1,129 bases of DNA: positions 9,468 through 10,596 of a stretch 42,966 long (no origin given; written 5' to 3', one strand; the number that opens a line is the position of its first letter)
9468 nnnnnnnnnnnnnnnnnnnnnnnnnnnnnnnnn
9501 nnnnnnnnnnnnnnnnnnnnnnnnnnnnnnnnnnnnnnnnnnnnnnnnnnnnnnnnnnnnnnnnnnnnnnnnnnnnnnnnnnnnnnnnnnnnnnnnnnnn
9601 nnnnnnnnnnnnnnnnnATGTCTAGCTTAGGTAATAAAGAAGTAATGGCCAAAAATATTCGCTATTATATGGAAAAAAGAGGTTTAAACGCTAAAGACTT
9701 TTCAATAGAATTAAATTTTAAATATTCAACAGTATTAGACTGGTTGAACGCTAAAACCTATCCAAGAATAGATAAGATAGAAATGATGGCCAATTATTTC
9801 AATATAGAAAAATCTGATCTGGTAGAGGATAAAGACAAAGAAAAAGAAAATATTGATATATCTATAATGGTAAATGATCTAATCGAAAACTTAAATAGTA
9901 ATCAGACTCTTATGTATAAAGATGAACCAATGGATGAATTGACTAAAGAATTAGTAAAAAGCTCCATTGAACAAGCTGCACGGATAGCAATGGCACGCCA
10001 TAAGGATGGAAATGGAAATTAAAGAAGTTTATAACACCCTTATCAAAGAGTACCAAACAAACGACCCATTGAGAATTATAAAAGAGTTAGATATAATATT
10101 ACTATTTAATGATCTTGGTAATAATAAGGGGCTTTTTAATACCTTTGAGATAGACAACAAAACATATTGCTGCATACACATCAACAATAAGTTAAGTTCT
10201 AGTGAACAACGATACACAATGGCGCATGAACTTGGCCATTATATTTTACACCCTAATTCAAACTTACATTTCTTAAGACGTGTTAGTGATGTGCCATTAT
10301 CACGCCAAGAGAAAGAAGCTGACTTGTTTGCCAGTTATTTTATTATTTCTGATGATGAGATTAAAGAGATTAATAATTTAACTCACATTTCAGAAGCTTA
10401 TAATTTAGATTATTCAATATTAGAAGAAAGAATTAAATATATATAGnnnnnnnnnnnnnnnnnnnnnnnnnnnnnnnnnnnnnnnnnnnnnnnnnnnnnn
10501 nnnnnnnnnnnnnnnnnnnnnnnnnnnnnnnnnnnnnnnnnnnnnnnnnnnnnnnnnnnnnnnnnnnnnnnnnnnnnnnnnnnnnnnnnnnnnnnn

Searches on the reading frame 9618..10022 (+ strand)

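Call 3: search_protein_families(library=pfam, proteins=[window:9618-10022:+], max_evalue=0.01)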
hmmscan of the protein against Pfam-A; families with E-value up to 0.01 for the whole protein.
window:9618-10022:+ (134 aa): 2 families
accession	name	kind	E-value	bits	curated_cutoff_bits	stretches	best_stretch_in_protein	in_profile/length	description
PF13443.12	HTH_26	-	6.8e-07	29.9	22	1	13-73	1-62/63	Cro/C1-type HTH DNA-binding domain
PF01381.28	HTH_3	-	6e-05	23.4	23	1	14-66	1-53/55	Helix-turn-helix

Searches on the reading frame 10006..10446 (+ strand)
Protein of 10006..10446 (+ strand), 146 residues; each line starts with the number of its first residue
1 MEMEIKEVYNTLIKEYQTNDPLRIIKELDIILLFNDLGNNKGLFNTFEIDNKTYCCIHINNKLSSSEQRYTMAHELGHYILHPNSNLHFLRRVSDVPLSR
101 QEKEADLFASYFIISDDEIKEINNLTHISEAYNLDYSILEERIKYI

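Call 3: search_protein_families(library=pfam, proteins=[window:10006-10446:+], max_evalue=0.01)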
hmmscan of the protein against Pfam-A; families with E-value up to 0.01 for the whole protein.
window:10006-10446:+ (146 aa): 1 family
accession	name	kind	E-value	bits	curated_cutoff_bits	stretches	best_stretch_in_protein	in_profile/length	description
PF06114.19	Peptidase_M78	-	4.4e-18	65.7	22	1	26-134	2-113/123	IrrE N-terminal-like domain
